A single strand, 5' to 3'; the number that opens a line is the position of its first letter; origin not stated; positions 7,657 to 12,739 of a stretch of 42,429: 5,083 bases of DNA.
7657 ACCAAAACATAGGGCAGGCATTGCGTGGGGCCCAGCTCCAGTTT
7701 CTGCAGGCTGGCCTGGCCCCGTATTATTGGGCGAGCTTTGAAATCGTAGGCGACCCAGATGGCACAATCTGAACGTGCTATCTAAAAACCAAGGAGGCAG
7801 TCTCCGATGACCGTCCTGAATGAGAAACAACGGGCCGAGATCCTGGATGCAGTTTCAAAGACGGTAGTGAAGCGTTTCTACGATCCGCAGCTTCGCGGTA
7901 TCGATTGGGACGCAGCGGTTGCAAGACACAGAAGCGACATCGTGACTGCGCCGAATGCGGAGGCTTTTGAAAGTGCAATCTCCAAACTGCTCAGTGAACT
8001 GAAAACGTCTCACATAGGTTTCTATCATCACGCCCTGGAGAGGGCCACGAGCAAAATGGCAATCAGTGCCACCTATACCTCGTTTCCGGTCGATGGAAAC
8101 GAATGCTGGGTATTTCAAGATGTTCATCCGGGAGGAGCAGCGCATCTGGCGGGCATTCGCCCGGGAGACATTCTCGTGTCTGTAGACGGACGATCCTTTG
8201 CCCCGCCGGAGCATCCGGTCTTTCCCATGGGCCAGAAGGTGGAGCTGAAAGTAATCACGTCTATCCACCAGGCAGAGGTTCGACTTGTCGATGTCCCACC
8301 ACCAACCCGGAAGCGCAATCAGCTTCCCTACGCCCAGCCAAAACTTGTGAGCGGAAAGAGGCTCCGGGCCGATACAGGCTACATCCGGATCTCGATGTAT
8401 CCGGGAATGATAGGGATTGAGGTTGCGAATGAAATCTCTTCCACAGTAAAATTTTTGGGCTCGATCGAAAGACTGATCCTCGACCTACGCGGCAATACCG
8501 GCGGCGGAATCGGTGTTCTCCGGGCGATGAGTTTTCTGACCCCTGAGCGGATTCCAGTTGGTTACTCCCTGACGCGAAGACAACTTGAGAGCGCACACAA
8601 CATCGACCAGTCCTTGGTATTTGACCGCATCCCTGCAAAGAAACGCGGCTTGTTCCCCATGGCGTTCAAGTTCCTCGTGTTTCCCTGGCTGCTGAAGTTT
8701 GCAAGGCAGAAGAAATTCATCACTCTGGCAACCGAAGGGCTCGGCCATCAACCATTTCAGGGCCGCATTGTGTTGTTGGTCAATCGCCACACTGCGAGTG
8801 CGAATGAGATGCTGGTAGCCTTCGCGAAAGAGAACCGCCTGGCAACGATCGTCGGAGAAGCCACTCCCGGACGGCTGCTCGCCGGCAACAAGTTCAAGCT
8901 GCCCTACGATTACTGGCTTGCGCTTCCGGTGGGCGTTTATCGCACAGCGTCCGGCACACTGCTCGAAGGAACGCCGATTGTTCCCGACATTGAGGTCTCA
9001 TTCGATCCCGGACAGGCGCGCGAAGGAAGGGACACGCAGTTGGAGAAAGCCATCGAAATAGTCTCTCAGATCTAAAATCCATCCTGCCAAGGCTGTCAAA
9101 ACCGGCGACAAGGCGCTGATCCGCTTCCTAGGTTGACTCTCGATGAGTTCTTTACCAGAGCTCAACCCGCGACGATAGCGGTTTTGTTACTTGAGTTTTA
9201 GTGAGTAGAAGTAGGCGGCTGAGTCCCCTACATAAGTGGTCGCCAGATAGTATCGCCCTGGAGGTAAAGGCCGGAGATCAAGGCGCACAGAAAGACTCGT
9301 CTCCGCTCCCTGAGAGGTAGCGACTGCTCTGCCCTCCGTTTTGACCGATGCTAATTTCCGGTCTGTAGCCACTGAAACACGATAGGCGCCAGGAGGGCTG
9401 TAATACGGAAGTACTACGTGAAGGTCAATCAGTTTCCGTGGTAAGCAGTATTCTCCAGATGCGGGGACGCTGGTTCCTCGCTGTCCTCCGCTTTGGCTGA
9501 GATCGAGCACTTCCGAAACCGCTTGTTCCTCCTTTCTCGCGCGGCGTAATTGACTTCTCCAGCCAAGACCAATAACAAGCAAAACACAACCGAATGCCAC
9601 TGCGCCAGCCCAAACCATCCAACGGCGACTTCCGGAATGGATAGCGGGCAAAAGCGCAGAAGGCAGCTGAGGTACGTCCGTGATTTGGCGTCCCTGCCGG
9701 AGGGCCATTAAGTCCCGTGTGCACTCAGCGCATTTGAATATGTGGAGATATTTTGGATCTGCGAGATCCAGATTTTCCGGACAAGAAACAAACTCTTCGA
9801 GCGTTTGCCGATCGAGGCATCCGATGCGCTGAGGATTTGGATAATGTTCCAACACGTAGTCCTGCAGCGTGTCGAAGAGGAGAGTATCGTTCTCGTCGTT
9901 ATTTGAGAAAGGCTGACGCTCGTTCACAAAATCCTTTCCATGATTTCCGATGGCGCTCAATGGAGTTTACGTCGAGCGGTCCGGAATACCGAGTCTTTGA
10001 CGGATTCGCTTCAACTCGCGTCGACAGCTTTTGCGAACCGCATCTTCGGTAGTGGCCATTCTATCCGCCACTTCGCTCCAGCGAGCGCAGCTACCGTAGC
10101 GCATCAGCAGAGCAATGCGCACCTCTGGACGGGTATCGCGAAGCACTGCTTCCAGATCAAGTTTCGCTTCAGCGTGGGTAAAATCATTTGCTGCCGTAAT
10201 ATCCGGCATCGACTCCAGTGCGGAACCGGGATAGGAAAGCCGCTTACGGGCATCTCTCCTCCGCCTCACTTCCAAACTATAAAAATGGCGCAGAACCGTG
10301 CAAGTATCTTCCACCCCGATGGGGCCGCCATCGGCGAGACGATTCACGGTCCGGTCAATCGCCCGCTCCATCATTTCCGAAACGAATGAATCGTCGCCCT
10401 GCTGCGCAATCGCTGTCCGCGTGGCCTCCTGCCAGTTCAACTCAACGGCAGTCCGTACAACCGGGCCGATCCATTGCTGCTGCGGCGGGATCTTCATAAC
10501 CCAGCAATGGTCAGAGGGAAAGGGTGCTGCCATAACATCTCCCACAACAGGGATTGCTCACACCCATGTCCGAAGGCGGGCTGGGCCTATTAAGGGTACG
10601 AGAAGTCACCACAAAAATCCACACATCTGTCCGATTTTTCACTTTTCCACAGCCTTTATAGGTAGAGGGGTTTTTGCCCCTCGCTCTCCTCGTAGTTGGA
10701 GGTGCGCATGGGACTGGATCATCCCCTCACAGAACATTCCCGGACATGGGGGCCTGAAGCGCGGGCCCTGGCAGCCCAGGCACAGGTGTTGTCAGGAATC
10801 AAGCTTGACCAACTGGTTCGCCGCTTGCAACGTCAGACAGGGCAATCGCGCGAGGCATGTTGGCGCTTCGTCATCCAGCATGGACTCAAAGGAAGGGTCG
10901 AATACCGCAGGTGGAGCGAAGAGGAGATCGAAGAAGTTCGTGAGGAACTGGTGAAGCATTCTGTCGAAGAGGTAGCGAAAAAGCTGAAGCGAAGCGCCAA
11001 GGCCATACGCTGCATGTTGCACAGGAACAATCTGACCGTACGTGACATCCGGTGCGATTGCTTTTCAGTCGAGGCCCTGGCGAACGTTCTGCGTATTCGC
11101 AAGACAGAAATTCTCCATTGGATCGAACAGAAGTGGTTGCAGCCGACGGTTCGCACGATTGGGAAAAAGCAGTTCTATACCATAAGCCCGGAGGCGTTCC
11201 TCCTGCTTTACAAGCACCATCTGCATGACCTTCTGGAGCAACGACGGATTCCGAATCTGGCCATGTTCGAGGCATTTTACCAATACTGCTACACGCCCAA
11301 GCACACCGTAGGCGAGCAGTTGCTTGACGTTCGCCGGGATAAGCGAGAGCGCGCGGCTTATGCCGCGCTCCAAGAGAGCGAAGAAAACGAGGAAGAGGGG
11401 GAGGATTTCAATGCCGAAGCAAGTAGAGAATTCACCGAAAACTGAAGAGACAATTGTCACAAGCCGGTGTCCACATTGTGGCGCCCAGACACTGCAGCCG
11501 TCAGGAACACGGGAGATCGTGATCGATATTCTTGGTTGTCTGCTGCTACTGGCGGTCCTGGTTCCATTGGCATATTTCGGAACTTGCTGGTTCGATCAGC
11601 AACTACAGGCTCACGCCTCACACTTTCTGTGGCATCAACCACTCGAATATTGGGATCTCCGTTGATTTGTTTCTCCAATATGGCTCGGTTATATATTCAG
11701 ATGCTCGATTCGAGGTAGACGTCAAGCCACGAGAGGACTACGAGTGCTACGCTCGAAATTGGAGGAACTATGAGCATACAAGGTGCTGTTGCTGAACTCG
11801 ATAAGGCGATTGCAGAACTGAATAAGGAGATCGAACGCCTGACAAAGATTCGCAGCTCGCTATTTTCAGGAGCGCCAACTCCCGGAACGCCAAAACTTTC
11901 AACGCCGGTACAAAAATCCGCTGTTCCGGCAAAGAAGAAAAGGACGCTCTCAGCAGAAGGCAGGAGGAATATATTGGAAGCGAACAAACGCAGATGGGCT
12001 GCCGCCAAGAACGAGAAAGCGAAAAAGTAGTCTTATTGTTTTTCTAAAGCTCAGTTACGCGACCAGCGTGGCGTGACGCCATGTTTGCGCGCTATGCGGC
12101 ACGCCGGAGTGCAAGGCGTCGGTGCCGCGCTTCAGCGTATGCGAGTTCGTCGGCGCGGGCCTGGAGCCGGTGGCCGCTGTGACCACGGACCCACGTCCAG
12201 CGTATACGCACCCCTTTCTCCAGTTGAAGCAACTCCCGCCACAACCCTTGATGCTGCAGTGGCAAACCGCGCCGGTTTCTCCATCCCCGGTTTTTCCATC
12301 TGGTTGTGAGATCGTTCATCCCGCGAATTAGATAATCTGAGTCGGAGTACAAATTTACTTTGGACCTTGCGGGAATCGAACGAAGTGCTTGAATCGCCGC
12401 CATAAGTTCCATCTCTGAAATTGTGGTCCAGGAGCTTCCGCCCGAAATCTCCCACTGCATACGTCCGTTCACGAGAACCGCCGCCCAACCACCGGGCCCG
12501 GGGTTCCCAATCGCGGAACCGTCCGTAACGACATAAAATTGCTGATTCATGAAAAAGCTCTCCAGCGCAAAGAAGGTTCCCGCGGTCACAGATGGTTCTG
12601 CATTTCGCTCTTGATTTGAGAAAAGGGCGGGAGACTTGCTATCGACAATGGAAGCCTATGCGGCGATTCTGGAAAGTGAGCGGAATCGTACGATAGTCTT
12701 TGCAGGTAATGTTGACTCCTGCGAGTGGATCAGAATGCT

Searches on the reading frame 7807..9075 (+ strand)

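Call 69: search_protein_families(library=pfam, proteins=[window:7807-9075:+], max_evalue=0.0001)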
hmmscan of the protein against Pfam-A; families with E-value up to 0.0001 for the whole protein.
window:7807-9075:+ (422 aa): 4 families
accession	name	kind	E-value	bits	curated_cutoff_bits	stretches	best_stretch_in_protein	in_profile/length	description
PF03572.23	Peptidase_S41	-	7.9e-24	84.5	24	1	189-397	1-165/165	Peptidase family S41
PF17820.7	PDZ_6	-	3.7e-08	33.4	27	1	105-130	4-29/54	PDZ domain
PF14684.11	Tricorn_C1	-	2.3e-06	27.8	24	1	6-61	2-57/59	Tricorn protease C1 domain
PF00595.29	PDZ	-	3.9e-05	24.4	23.2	1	104-131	30-57/81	PDZ domain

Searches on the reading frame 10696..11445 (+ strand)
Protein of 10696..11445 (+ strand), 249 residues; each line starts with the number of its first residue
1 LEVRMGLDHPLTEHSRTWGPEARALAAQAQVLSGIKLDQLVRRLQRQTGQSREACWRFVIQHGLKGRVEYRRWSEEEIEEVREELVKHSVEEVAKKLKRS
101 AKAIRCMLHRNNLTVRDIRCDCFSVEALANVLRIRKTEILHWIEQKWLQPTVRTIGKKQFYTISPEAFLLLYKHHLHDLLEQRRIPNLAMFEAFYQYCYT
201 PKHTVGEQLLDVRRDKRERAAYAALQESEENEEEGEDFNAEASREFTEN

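Call 69: search_protein_families(library=pfam, proteins=[window:10696-11445:+], max_evalue=0.0001)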
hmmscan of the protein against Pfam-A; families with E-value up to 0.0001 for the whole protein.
window:10696-11445:+ (249 aa): 1 family
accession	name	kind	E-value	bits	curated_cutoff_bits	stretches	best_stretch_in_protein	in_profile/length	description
PF12728.13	HTH_17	-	6.2e-05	23.6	27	0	89-145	3-49/51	Helix-turn-helix domain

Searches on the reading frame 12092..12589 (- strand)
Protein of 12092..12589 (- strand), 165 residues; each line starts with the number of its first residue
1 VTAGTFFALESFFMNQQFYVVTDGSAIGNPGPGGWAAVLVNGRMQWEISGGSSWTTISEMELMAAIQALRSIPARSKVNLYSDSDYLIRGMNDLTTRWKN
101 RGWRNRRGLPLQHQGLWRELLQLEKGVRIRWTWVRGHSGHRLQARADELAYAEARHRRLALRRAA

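Call 70: search_protein_families(library=pfam, proteins=[window:12092-12589:-], max_evalue=0.0001)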
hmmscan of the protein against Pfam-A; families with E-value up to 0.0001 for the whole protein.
window:12092-12589:- (165 aa): 1 family
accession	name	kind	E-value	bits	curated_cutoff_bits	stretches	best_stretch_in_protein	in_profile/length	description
PF00075.30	RNase_H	-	3.1e-32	112.1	25.8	1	16-154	2-140/141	RNase H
